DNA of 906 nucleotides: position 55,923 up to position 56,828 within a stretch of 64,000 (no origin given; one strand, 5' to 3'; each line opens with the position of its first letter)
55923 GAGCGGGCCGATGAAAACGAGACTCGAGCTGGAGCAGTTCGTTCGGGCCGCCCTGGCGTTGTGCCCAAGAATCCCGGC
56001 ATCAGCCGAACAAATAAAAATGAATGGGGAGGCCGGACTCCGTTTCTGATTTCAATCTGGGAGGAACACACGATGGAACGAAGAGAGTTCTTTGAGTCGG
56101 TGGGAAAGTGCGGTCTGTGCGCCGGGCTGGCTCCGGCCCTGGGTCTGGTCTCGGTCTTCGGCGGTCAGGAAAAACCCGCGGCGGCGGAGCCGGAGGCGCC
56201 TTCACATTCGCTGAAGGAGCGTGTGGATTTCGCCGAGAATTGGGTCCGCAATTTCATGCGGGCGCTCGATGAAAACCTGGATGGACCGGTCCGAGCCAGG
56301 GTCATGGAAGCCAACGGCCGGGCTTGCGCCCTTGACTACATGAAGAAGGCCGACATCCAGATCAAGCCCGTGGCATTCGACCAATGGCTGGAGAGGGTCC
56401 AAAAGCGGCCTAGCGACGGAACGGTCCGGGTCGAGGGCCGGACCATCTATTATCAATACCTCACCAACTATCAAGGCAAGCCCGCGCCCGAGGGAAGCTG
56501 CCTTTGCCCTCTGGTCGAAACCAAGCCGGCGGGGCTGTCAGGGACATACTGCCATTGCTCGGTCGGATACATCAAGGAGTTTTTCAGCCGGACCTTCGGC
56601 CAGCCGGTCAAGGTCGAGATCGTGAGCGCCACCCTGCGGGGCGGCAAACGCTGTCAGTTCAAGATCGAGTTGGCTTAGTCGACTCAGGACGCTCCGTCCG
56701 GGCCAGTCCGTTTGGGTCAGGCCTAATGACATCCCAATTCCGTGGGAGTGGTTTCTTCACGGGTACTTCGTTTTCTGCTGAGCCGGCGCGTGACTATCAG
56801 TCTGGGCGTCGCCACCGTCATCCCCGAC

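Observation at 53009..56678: Cluster of a Tat-exported class V PLP enzyme, an Asp/Glu racemase-family protein and a Tat-signal Cys-rich protein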

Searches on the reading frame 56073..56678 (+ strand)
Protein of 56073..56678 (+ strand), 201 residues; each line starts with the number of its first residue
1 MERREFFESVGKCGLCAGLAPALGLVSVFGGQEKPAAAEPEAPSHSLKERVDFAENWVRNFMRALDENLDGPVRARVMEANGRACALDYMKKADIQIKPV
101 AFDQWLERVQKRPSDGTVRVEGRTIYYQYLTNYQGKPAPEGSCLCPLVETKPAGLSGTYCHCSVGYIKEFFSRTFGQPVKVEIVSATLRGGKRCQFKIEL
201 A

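Call 9: find_homologous_proteins(query=window:56073-56678:+)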
Query window:56073-56678:+ (201 aa): 98 proteins with E <= 0.001 among 466 candidates.
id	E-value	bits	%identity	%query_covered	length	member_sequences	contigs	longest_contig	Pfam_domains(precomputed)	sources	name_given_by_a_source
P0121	4.0e-124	430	91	100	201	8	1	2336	PF02830.24,PF19641.5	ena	-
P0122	6.6e-124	429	92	100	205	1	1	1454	PF02830.24,PF19641.5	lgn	-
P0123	1.4e-116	405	87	100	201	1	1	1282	PF19641.5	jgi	-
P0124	2.0e-109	382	82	98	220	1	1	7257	PF19641.5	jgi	jgi:hypothetical protein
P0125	5.2e-104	364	78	100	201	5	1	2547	PF02830.24,PF19641.5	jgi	-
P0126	6.9e-73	263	57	100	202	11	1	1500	PF19641.5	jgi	-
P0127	1.5e-71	258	57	100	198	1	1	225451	PF19641.5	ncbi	ncbi:MAG: DUF6144 family protein [Acidobacteriota bacterium]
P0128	5.3e-71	256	57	100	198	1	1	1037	PF19641.5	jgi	jgi:hypothetical protein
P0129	1.3e-70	255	88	62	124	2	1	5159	PF19641.5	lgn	-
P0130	6.3e-69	250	54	100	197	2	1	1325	PF19641.5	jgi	-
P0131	1.5e-68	248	57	100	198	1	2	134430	PF19641.5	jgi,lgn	jgi:hypothetical protein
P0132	2.1e-68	248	56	100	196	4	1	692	-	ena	-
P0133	1.3e-66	242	54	100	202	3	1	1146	PF19641.5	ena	-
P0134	2.5e-66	241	51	99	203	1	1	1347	PF19641.5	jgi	jgi:hypothetical protein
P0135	2.6e-65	238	55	100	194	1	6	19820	-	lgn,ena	-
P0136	3.1e-65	238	52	100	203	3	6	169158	PF19641.5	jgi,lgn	-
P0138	4.1e-65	237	52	100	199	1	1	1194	PF19641.5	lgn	-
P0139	1.1e-64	236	51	100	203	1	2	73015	PF19641.5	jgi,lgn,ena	-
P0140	2.1e-64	235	52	100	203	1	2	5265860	PF19641.5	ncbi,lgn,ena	-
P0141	2.3e-64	235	51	100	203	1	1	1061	PF19641.5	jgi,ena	-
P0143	5.9e-63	230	51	100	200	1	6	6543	PF19641.5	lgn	-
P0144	1.7e-62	229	52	99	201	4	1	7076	PF19641.5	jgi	jgi:predicted hydrocarbon binding protein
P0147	8.2e-58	213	51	100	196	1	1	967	PF19641.5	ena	-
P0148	7.7e-57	210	50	100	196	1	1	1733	PF19641.5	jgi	jgi:hypothetical protein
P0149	1.5e-56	209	45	100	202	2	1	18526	PF19641.5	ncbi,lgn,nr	ncbi:MAG TPA: DUF6144 family protein [Phycisphaerae bacterium]|nr:DUF6144 family protein [Phycisphae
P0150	2.7e-56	208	49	100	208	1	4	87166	PF19641.5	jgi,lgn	-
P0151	1.3e-55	206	47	100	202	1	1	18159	PF19641.5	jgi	jgi:hypothetical protein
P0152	9.2e-55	203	51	100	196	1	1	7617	PF02830.24,PF19641.5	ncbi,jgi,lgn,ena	ncbi:MAG: DUF6144 family protein [Bacteroidales bacterium]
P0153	2.4e-54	202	46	100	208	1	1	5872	PF19641.5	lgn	-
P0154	8.6e-53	197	46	100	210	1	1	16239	PF19641.5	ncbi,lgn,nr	ncbi:MAG: DUF6144 family protein [candidate division Zixibacteria bacterium]|nr:DUF6144 family prote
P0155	8.6e-53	197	49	93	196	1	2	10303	PF19641.5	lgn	-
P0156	1.2e-52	196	49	100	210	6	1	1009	PF19641.5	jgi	-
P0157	9.3e-52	194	48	100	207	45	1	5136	PF19641.5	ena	-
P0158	1.2e-51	193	47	100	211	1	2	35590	PF19641.5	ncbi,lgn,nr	ncbi:MAG: hypothetical protein HY812_02815 [Planctomycetes bacterium]|nr:hypothetical protein [Planc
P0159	1.5e-51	193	45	100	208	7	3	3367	PF19641.5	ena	-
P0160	1.9e-51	193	48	100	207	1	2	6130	PF19641.5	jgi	jgi:Family of unknown function (DUF6144)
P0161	2.7e-51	192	43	100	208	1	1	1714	PF19641.5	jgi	jgi:hypothetical protein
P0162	3.3e-51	192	50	100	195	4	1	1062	PF19641.5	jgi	jgi:predicted hydrocarbon binding protein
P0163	4.0e-51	192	44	100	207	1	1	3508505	PF19641.5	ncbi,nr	ncbi:exported hypothetical protein [Candidatus Zixiibacteriota bacterium]|nr:exported hypothetical p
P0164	4.2e-51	191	43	100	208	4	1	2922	PF19641.5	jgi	-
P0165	5.8e-51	191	44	99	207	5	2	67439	PF19641.5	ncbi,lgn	-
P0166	1.6e-50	190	47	100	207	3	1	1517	PF19641.5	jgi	-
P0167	2.2e-50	189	44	100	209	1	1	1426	PF19641.5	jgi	jgi:hypothetical protein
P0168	3.3e-50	189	44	100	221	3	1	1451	PF19641.5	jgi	jgi:predicted hydrocarbon binding protein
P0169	4.2e-50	188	44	99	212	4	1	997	PF19641.5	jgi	-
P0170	5.6e-50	188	43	100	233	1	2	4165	PF19641.5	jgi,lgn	jgi:hypothetical protein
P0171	6.0e-50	188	44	100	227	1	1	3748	PF19641.5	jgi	jgi:hypothetical protein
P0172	1.2e-49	187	43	100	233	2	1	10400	PF19641.5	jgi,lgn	jgi:hypothetical protein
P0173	3.7e-49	185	43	100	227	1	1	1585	PF19641.5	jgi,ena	-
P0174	3.9e-49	185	43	100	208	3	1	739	PF19641.5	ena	-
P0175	8.3e-49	184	42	100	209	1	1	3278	PF19641.5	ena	-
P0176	2.4e-48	182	44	100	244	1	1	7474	PF19641.5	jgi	jgi:hypothetical protein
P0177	2.5e-48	182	44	100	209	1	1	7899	PF19641.5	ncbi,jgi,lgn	jgi:hypothetical protein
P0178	3.8e-48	182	43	100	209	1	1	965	PF19641.5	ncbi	-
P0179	4.8e-48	181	43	100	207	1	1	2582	PF19641.5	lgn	-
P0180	6.7e-48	181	41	100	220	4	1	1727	PF19641.5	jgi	jgi:hypothetical protein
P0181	8.9e-47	177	52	75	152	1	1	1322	PF19641.5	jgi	jgi:hypothetical protein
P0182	2.2e-46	176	45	99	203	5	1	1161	PF19641.5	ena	-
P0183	2.3e-46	176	41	100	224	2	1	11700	PF19641.5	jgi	jgi:hypothetical protein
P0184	8.0e-46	174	41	100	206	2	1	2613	PF19641.5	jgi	jgi:hypothetical protein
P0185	8.0e-46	174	41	100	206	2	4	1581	PF19641.5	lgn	-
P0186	1.6e-45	173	42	100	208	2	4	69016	PF19641.5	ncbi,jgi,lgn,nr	ncbi:MAG: hypothetical protein GYA46_08405 [candidate division Zixibacteria bacterium]|nr:hypothetic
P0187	9.6e-45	171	43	100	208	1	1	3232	PF19641.5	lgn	-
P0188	1.8e-44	170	43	100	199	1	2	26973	PF19641.5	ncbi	-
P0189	3.2e-44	169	43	100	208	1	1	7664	PF19641.5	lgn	-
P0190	8.6e-44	168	43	99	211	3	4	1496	PF19641.5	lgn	-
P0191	8.1e-43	164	42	100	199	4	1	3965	PF19641.5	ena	-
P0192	2.0e-42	163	46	77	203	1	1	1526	PF19641.5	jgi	jgi:hypothetical protein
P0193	2.7e-42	163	49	75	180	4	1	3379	PF19641.5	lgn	-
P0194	1.9e-41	160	48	75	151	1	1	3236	PF19641.5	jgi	jgi:hypothetical protein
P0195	6.3e-41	158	41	100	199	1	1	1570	PF19641.5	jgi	jgi:hypothetical protein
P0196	1.5e-40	157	45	78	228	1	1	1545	PF19641.5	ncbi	-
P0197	4.9e-40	155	46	77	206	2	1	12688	PF19641.5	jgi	jgi:hypothetical protein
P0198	8.2e-40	155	45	78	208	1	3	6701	PF19641.5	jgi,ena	-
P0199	3.1e-39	153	46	75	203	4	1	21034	PF19641.5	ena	-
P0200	3.4e-39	153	40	100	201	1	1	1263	PF19641.5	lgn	-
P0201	3.8e-39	152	45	77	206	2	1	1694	PF19641.5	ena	-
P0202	4.2e-39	152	38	100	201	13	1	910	PF19641.5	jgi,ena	jgi:hypothetical protein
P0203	5.3e-39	152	45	79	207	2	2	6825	PF19641.5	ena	-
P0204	6.0e-39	152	43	83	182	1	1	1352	PF19641.5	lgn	-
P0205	2.1e-38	150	40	100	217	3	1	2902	PF19641.5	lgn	-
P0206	2.4e-38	150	40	100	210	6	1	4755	PF19641.5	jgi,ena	-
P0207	2.9e-38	150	38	100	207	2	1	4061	PF19641.5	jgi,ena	-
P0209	8.2e-38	148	41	99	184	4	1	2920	PF19641.5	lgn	-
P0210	1.3e-37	147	42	77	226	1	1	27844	PF19641.5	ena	-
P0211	3.1e-37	146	39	100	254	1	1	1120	PF19641.5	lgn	-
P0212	9.5e-37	145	41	100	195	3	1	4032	PF19641.5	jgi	jgi:hypothetical protein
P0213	7.5e-36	142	41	96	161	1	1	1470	PF19641.5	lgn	-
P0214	1.9e-30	124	34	100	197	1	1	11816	PF19641.5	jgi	jgi:hypothetical protein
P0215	2.9e-29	120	46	62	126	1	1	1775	PF19641.5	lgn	-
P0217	2.1e-27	114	46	61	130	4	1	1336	PF19641.5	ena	-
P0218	4.4e-23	100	55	41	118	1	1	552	PF19641.5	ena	-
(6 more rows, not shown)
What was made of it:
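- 56073..56678 (+): DUF6144/V4R-fold protein, 201 aa, with an N-terminal RR-containing hydrophobic segment and six invariant cysteines. It is an unrelated neighbour. Homologues carry PF19641 (call 9).
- On DUF6144 (PF19641) / V4R (PF02830): Close and distant homologues carry precomputed PF19641 hits (call 9).
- Closest known: V4R / Bet3. Same: JGI names some homologues 'predicted hydrocarbon binding protein' (call 9).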

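Call 37: find_encoding_contigs(protein=P0124, flank=5000, max_places=2)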
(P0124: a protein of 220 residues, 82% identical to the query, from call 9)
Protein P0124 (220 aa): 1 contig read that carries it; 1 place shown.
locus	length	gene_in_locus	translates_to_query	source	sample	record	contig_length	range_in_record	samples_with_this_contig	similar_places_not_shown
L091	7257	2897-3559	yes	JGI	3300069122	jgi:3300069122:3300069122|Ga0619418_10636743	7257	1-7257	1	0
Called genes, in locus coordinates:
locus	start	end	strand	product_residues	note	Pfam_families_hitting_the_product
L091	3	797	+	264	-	?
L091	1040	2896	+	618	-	PF03572:Peptidase_S41, PF00581:Rhodanese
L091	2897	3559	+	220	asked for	PF19641:DUF6144 (weak)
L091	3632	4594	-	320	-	-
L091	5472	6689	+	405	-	-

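Call 38: find_encoding_contigs(protein=P0127, flank=5000, max_places=2)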
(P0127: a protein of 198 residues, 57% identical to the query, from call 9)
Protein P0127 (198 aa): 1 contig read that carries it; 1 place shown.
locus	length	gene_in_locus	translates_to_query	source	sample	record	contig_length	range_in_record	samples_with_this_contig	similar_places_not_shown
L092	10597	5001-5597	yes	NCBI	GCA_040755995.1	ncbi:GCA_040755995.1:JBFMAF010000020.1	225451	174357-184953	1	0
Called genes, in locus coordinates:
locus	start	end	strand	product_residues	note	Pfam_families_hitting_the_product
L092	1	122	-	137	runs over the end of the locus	-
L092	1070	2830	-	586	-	-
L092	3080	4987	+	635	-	-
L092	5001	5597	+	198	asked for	PF19641:DUF6144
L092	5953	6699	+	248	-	PF00005:ABC_tran, PF13304:AAA_21 (faint)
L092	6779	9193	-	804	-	PF23366:Beta-prop_HVO_0234 (faint), PF02012:BNR (faint), PF15902:Sortilin-Vps10, PF14870:PSII_BNR, PF15902:Sortilin-Vps10, PF14870:PSII_BNR (weak), PF15902:Sortilin-Vps10, PF01833:TIG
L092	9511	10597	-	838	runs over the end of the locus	PF13181:TPR_8 (faint), PF23914:TPR_CcmH_CycH (faint), PF13174:TPR_6 (faint), PF13428:TPR_14 (weak), PF13432:TPR_16 (weak), PF14559:TPR_19 (weak), PF13432:TPR_16, PF14559:TPR_19 (weak), +9 more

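Call 39: find_encoding_contigs(protein=P0140, flank=5000, max_places=2)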
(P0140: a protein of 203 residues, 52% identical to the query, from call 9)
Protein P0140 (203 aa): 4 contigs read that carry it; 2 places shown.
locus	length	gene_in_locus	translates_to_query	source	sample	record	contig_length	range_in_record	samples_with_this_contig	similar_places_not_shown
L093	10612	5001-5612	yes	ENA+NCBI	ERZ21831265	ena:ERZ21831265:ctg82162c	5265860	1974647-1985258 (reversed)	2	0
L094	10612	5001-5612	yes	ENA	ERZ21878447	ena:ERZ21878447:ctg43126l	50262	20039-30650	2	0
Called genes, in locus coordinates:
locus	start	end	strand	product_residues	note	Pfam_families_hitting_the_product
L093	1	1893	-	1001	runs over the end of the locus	PF00675:Peptidase_M16 (faint), PF05193:Peptidase_M16_C, PF08367:M16C_assoc, PF22516:PreP_C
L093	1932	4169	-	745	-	-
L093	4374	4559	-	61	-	-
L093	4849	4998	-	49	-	-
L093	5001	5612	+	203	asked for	PF19641:DUF6144 (faint)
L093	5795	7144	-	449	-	PF14501:HATPase_c_5, PF02518:HATPase_c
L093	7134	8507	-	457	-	PF00072:Response_reg, PF00158:Sigma54_activat, PF01078:Mg_chelatase (faint), PF14532:Sigma54_activ_2, PF07728:AAA_5 (weak), PF25601:AAA_lid_14, PF02954:HTH_8, PF18024:HTH_50 (weak)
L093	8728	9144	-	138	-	PF01797:Y1_Tnp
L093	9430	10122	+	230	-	PF02463:SMC_N (weak), PF00005:ABC_tran, PF13401:AAA_22 (faint), PF13304:AAA_21 (faint)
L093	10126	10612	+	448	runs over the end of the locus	PF02321:OEP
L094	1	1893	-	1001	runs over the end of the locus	PF00675:Peptidase_M16 (faint), PF05193:Peptidase_M16_C, PF08367:M16C_assoc, PF22516:PreP_C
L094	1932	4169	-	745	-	-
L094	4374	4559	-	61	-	-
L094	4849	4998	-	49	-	-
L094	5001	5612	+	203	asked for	PF19641:DUF6144 (faint)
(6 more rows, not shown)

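Call 60: search_solved_structures(query=A2, max_evalue=1, show_alignments=1)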
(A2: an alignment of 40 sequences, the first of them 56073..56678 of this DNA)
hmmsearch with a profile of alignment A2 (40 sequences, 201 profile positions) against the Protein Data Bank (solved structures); distinct sequences matched with E-value up to 1: 0.
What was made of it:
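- Closest known: V4R / Bet3. Different: There is no PDB sequence homologue (call 60).
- Tried and rejected: PDB profile search for DUF6144: no hit (call 60).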

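Call 69: predict_structure(alignment_id=A2)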
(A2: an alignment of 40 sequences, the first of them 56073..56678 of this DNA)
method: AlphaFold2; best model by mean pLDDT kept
length: 201 residues; sequences in the alignment: 40
mean_pLDDT: 85.6   pTM: 0.75
mean pLDDT of the five models: 85.6, 83.9, 83.5, 82.0, 80.6
residues with pLDDT >= 90: 129; 70-90: 36; 50-70: 20; < 50: 16
segments of 3 or more residues with pLDDT < 50: 14-16, 24-33
pLDDT, mean of each block of 10 residues (from residue 1): 55 51 47 62 88 93 97 98 96 95 96 93 96 87 85 92 97 97 95 95 79
secondary structure, 60 per line:
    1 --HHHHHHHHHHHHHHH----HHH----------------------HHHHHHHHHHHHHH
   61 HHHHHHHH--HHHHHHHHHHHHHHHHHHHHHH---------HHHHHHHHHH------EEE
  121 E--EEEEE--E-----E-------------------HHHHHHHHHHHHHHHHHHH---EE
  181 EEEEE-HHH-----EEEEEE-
elements in order: H3-17 H47-68 H71-92 H102-111 E118-121 E124-128 H157-175 E179-185 E195-200

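Call 71: fold_search(model_id=the predicted structure, library=pdb)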
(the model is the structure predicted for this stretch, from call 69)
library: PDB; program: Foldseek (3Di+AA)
matches with E <= 10: 221; with E <= 0.001: 17
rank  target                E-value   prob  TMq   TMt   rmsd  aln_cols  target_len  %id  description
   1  7u05_F                1.9e-04  1.00  0.46  0.49   8.0       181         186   12  Structure of the yeast TRAPPII-Rab11/Ypt32 complex in the closed/closed state (composite structure) (released 2022-04-27)
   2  7yh2_A                2.2e-04  1.00  0.48  0.60   6.9       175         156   11  TRAPPC3 from Thorarchaeota AB25 (released 2023-07-19)
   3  2c0j_A                2.2e-04  1.00  0.43  0.51   5.9       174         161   14  Crystal structure of the bet3-trs33 heterodimer (released 2006-02-07)
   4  1sz7                  2.5e-04  1.00  0.46  0.56   6.0       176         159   12  Crystal structure of Human Bet3 (released 2005-01-18)
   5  7kmt_F                2.5e-04  1.00  0.47  0.51   8.6       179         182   12  Structure of the yeast TRAPPIII-Ypt1(Rab1) complex (released 2021-06-02)
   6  7yh3_D                2.6e-04  1.00  0.48  0.59   6.6       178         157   13  TRAPPC3 from Thorarchaeota SMTZ1-45 (released 2023-07-19)
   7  1wc8                  2.6e-04  1.00  0.46  0.55   7.5       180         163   12  The crystal structure of mouse bet3p (released 2004-12-13)
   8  7yh3_C                3.4e-04  1.00  0.49  0.60   5.9       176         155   13  TRAPPC3 from Thorarchaeota SMTZ1-45 (released 2023-07-19)
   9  7yh3_B                3.4e-04  1.00  0.48  0.59   6.2       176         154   11  TRAPPC3 from Thorarchaeota SMTZ1-45 (released 2023-07-19)
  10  7b6d_A                3.6e-04  1.00  0.43  0.50   6.7       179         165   12  Drosophila melanogaster TRAPPCore (C1, C2, C2L, C3a/b, C4, C5, C6 subunits) (released 2021-06-09)
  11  1wc9                  4.0e-04  1.00  0.46  0.55   6.2       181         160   10  The crystal structure of truncated mouse bet3p (released 2004-12-13)
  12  2j3w_E                4.3e-04  1.00  0.42  0.51   6.5       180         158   13  The crystal structure of the bet3-trs31-sedlin complex. (released 2006-11-27)
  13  2j3t_A                5.5e-04  1.00  0.44  0.53   5.5       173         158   14  The crystal structure of the bet3-trs33-bet5-trs23 complex. (released 2006-11-22)
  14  2cfh_A                6.3e-04  1.00  0.43  0.51   6.0       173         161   13  Structure of the Bet3-TPC6B core of TRAPP (released 2006-07-12)
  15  7yh3_A                7.1e-04  1.00  0.48  0.61   6.0       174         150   11  TRAPPC3 from Thorarchaeota SMTZ1-45 (released 2023-07-19)
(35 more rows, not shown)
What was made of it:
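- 56073..56678 (+): The AF2 model (pLDDT 85.6) matches Bet3/TRAPPC3, the DmpR/MopR sensor domains and the MJ1460 V4R protein (calls 69, 71).
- On DUF6144 (PF19641) / V4R (PF02830): The AF2 model (pLDDT 85.6, call 69) matches Bet3/TRAPPC3, DmpR/MopR and the MJ1460 V4R protein at Foldseek E 2e-4 to 5e-3 and TM 0.4-0.6 (call 71).
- Closest known: V4R / Bet3. Same: The AF2 model of the Cys-rich protein matches these folds (Foldseek E 2e-4 to 5e-3, TM 0.4-0.6; call 71).
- DUF6144 has a V4R/Bet3 ligand-binding fold (call 71).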
